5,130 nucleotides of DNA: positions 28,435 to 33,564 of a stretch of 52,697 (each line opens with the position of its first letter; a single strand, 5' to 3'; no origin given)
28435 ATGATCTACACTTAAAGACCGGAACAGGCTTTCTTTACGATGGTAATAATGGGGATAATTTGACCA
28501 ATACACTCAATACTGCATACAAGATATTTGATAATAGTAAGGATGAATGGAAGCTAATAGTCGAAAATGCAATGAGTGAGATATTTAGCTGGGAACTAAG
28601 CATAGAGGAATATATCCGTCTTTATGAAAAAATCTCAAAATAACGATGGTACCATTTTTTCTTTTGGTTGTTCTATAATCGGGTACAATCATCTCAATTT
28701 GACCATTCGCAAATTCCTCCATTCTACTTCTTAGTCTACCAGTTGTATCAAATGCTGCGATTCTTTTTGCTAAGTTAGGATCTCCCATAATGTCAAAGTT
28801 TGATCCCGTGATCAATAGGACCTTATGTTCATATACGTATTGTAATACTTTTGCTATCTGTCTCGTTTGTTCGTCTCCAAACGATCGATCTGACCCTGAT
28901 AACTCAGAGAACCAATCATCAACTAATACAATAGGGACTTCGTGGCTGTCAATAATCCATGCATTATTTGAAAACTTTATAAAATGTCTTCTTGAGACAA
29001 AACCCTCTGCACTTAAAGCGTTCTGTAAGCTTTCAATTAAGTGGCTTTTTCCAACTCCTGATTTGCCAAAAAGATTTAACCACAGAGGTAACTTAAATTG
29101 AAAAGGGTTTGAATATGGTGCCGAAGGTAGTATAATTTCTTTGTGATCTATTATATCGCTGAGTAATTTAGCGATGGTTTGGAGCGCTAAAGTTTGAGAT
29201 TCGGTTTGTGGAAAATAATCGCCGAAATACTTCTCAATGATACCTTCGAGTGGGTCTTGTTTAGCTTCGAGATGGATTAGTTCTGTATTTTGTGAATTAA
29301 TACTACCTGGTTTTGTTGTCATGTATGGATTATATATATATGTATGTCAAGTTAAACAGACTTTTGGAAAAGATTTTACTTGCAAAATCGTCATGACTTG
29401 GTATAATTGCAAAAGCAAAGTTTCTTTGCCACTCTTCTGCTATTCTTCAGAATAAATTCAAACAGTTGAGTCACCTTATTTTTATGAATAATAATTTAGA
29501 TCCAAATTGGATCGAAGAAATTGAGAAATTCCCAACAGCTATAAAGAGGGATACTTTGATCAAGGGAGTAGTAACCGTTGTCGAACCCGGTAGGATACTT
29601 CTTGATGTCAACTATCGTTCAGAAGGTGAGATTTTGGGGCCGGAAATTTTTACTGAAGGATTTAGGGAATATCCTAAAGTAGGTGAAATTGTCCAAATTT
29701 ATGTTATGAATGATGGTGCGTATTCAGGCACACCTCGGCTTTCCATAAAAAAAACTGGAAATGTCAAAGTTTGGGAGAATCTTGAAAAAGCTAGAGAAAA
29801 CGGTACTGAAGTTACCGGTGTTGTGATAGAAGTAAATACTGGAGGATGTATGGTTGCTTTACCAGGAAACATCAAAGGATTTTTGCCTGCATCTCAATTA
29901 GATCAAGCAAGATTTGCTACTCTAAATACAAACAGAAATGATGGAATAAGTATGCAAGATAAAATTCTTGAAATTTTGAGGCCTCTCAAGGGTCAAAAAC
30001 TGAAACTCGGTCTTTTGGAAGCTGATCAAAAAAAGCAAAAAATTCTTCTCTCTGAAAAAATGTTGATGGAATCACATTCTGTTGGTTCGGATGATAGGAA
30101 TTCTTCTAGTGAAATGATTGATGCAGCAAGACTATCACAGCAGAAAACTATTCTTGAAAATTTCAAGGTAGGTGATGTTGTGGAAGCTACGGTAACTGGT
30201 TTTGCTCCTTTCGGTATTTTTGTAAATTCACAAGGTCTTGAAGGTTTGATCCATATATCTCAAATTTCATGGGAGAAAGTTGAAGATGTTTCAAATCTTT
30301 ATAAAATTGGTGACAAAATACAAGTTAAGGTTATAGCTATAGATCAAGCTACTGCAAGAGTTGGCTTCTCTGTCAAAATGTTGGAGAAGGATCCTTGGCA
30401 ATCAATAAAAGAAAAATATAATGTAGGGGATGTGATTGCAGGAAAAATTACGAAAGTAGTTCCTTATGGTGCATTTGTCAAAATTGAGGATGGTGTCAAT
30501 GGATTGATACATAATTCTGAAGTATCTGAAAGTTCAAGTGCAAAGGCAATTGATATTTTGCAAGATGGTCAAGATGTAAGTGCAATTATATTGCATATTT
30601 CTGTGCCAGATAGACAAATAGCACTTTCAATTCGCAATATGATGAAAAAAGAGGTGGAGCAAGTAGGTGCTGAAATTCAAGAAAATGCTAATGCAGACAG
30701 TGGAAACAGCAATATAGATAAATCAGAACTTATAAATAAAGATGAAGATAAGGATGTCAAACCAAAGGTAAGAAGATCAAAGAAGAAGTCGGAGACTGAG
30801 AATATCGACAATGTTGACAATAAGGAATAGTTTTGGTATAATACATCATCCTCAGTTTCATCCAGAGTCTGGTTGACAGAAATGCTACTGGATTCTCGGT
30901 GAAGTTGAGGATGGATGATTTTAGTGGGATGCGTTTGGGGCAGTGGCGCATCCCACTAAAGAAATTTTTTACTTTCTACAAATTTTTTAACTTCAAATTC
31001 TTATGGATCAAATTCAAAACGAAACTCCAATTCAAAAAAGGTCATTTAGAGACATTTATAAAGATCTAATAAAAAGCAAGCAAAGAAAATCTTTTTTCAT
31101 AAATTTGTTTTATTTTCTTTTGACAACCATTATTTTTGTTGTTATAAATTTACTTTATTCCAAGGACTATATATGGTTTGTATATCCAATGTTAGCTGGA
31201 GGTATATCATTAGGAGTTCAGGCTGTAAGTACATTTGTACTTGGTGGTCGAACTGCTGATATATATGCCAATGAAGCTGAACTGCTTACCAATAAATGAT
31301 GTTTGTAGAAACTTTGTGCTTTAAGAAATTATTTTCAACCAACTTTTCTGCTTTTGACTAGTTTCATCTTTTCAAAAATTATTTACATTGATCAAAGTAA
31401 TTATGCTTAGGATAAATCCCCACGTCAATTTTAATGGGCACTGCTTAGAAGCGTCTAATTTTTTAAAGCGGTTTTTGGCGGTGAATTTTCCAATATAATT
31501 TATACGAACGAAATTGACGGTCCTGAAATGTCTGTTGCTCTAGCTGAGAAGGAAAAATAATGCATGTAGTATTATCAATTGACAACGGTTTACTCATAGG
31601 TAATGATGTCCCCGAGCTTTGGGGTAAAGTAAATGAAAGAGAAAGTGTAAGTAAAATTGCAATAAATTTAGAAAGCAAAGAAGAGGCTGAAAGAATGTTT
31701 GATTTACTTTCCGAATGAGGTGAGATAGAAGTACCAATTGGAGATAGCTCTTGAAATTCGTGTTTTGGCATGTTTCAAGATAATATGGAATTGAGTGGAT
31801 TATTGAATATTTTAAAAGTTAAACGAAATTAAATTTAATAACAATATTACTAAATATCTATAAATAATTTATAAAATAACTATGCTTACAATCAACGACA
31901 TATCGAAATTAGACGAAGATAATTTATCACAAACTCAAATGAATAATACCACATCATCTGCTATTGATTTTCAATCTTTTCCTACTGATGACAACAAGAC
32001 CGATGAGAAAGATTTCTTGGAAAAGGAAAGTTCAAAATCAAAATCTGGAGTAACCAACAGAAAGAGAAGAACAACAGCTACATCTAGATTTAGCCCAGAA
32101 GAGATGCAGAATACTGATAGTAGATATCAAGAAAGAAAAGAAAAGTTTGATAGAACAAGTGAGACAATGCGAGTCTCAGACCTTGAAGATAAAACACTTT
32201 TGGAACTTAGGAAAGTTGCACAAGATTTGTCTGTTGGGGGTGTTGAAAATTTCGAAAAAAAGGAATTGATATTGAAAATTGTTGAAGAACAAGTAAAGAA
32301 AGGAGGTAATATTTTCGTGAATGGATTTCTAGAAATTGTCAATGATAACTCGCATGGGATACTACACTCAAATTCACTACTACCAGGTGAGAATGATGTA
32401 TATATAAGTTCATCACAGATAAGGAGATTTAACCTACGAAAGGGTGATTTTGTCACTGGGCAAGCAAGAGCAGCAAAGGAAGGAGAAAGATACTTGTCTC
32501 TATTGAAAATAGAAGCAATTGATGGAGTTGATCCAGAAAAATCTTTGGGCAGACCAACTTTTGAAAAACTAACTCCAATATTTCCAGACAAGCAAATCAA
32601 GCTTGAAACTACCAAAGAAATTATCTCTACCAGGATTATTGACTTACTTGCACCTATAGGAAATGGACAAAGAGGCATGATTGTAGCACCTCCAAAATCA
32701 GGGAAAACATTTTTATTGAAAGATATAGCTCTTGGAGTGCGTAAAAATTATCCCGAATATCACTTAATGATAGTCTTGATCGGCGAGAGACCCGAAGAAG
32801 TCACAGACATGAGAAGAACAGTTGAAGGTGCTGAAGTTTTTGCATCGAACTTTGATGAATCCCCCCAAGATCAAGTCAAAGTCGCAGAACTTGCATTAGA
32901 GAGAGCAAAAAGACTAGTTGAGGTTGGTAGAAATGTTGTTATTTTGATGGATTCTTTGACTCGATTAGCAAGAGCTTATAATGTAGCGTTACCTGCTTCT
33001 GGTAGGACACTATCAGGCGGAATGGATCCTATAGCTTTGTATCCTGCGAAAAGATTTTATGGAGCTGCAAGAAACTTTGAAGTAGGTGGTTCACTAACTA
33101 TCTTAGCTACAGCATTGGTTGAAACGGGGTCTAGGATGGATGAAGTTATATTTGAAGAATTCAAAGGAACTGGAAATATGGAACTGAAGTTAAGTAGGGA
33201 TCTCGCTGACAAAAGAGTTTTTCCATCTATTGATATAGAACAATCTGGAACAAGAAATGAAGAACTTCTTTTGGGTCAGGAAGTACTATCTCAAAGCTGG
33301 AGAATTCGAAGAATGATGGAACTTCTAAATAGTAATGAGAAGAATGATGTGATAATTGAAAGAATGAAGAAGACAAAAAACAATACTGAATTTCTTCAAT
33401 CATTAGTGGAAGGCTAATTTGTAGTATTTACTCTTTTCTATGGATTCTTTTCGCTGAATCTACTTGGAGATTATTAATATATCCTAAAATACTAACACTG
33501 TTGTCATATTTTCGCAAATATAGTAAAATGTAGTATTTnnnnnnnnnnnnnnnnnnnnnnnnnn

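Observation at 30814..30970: Candidate novel small RNA driven by a perfect promoter hidden in the rpsA tail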

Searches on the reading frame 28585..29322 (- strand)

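Call 55: search_protein_families(library=pfam, proteins=[window:28585-29322:-], max_evalue=0.01)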
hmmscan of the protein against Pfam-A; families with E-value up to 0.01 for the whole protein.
window:28585-29322:- (245 aa): 5 families
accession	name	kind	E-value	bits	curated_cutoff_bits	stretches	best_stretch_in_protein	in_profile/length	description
PF20720.3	nSTAND3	-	5.8e-05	23.3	27.2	1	84-172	22-109/155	Novel STAND NTPase 3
PF13191.12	AAA_16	-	0.001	20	32.6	1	84-117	29-63/167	AAA ATPase domain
PF00910.28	RNA_helicase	-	0.0039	18.1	21.5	1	84-143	3-64/105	RNA helicase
PF07693.20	KAP_NTPase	-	0.0057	16.4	20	1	50-129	4-66/293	KAP family P-loop domain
PF03193.22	RsgA_GTPase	-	0.008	16.5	30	0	84-104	111-131/174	RsgA GTPase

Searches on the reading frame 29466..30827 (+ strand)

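Call 55: search_protein_families(library=pfam, proteins=[window:29466-30827:+], max_evalue=0.01)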
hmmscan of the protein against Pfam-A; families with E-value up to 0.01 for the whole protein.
window:29466-30827:+ (454 aa): 7 families
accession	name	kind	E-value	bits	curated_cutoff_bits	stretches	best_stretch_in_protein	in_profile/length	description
PF00575.29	S1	-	2.5e-43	146.7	22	3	233-304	2-74/74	S1 RNA binding domain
PF23459.1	S1_RRP5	-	7.9e-13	49.2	27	1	321-388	4-71/72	RRP5 S1 domain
PF21710.3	Spt6_S1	-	1.3e-08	35.4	27.5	1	316-391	12-88/91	Spt6, S1/OB domain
PF13509.12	S1_2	-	1.6e-05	25.3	21.8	0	321-356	2-37/61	S1 domain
PF17092.11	PCB_OB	-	0.00013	23.2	27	0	102-156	21-75/111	Penicillin-binding protein OB-like domain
PF24685.1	OB_RRP5_4th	-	0.0011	19.3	31.5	0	259-292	38-71/92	RRP5 OB-fold domain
PF04115.18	Ureidogly_lyase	-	0.0081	16.3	23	0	242-312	10-79/162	Ureidoglycolate lyase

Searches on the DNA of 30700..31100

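Call 4: search_rna_families(source=window, start=30700, end=31100, threshold=evalue, max_evalue=10, show_alignments=3)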
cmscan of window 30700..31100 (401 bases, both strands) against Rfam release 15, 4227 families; matches with E-value up to 10: 12.
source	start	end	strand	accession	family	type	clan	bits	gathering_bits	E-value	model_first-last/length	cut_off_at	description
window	30914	30965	+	RF04029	mir-8521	Gene; miRNA;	-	22.9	80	0.016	1-68/68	no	mir-8521 microRNA precursor family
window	30898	30991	+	RF03500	mir-1262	Gene; miRNA;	-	21.3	70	0.097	1-91/91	no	mir-1262 microRNA precursor family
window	30842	30918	+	RF03707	mir-1892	Gene; miRNA;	-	21.2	86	0.044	1-80/80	no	mir-1892 microRNA precursor family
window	30919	30961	-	RF03349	mir-3151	Gene; miRNA;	-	19.9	83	0.69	1-85/85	no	mir-3151 microRNA precursor family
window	30846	30914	+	RF04209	MIR7533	Gene; miRNA;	-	18.6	230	0.17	1-249/249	no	MIR7533 microRNA precursor family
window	30850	30916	+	RF00460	U1A_PIE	Cis-reg;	-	16.6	50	1.4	1-74/74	no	U1A polyadenylation inhibition element (PIE)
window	30917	31067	+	RF02792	sRNA162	Gene; antisense;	-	16.6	78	1.4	1-190/190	no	Archaeal Small RNA 162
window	30839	30922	-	RF00580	SNORD91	Gene; snRNA; snoRNA; CD-box;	-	15.4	51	8.2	1-95/95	no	Small nucleolar RNA SNORD91 family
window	30839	30923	+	RF03788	MIR5304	Gene; miRNA;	-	14.3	75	4.5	1-80/80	no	MIR5304 microRNA precursor family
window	30881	30989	+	RF00290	BaMV_CRE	Cis-reg;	-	12.8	100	3.6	1-140/140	no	Bamboo mosaic potexvirus (BaMV) cis-regulatory element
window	30894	30983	+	RF04156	MIR2670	Gene; miRNA;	-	12.6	117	3.7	1-200/200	no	MIR2670 microRNA precursor family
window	30817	30938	-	RF01946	KCNQ1OT1_1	Gene; lncRNA;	-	4.3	70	5.9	357-464/464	no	KCNQ1 overlapping transcript 1 conserved region 1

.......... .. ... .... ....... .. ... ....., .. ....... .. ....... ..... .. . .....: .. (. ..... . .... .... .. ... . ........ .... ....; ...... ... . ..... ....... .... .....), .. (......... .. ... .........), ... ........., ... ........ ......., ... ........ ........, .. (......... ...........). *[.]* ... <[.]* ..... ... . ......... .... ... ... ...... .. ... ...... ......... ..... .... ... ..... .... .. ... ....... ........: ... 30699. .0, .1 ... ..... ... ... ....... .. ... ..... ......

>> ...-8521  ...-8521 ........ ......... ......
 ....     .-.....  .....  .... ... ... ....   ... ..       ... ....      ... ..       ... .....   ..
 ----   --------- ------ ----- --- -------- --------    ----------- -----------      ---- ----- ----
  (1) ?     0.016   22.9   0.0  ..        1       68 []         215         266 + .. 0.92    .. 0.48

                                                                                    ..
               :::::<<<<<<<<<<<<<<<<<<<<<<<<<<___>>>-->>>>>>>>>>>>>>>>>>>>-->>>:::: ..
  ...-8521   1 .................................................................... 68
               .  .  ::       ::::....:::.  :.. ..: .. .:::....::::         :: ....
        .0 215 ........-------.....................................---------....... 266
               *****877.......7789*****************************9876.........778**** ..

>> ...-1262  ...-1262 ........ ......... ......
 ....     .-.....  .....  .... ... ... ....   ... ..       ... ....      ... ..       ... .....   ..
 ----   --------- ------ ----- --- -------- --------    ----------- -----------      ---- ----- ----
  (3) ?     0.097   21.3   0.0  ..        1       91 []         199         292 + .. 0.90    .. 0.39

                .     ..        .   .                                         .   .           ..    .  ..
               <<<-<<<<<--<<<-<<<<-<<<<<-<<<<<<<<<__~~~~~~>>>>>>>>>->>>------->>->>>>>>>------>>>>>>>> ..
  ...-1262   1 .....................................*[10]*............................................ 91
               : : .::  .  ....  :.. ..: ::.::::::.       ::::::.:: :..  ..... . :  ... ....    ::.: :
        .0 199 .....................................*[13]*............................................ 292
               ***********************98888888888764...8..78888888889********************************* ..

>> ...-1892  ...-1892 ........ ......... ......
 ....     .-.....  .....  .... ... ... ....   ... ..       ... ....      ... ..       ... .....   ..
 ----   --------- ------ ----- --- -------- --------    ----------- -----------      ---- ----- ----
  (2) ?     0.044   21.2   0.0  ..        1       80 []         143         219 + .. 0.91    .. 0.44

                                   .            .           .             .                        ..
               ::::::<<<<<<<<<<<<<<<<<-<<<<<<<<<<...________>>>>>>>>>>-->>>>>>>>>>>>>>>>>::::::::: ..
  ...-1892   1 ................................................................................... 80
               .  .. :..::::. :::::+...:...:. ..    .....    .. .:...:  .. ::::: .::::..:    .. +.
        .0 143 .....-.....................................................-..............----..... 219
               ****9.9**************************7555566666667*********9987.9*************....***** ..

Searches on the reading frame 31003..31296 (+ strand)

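Call 55: search_protein_families(library=pfam, proteins=[window:31003-31296:+], max_evalue=0.01)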
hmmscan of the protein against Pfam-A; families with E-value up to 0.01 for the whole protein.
window:31003-31296:+ (98 aa): 2 families
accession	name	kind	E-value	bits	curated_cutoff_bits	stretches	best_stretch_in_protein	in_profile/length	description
PF13239.11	2TM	-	2e-11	44.2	24.8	1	25-79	7-60/79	2TM domain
PF19845.4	DUF6320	-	0.0032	17.8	29.9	1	24-65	8-49/186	Family of unknown function (DUF6320)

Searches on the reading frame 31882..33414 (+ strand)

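Call 55: search_protein_families(library=pfam, proteins=[window:31882-33414:+], max_evalue=0.01)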
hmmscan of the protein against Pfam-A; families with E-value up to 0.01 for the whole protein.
window:31882-33414:+ (511 aa): 3 families
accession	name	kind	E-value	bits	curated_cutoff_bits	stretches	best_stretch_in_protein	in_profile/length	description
PF00006.31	ATP-synt_ab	-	8.3e-29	101.2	29.5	1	250-455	2-211/213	ATP synthase alpha/beta family, nucleotide-binding domain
PF07497.18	Rho_RNA_bind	-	5e-24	84.3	27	1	146-219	1-73/73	Rho termination factor, RNA-binding domain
PF07498.18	Rho_N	-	4.3e-08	33.4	24.9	1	100-142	1-43/43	Rho termination factor, N-terminal domain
